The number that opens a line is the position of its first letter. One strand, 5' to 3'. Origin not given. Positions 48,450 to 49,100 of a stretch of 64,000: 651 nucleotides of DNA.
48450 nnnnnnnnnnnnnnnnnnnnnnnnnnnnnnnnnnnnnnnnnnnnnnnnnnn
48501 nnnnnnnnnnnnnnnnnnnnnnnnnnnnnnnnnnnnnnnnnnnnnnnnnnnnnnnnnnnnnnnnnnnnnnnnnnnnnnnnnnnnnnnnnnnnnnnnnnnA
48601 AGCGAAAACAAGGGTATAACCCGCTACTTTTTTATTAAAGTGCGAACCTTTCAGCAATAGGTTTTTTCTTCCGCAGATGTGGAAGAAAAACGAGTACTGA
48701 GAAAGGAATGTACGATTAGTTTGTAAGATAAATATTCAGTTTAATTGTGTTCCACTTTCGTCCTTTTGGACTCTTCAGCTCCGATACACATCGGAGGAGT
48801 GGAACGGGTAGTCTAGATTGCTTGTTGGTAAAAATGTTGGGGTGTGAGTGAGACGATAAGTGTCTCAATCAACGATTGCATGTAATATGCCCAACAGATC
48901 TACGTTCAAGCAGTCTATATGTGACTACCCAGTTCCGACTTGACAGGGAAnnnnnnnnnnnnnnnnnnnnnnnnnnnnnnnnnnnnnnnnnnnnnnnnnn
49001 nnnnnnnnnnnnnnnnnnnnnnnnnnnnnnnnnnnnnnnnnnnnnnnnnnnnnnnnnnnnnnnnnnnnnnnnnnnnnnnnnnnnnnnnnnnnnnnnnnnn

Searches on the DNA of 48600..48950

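Call 78: search_rna_families(source=window, start=48600, end=48950, threshold=evalue, max_evalue=0.01, show_alignments=1)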
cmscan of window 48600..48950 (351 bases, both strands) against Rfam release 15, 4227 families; matches with E-value up to 0.01: 1.
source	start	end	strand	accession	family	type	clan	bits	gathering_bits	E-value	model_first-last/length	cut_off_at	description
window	48750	48804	-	RF00008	Hammerhead_3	Gene; ribozyme;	CL00010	35.6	48.5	3.2e-06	1-54/54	no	Hammerhead ribozyme (type III)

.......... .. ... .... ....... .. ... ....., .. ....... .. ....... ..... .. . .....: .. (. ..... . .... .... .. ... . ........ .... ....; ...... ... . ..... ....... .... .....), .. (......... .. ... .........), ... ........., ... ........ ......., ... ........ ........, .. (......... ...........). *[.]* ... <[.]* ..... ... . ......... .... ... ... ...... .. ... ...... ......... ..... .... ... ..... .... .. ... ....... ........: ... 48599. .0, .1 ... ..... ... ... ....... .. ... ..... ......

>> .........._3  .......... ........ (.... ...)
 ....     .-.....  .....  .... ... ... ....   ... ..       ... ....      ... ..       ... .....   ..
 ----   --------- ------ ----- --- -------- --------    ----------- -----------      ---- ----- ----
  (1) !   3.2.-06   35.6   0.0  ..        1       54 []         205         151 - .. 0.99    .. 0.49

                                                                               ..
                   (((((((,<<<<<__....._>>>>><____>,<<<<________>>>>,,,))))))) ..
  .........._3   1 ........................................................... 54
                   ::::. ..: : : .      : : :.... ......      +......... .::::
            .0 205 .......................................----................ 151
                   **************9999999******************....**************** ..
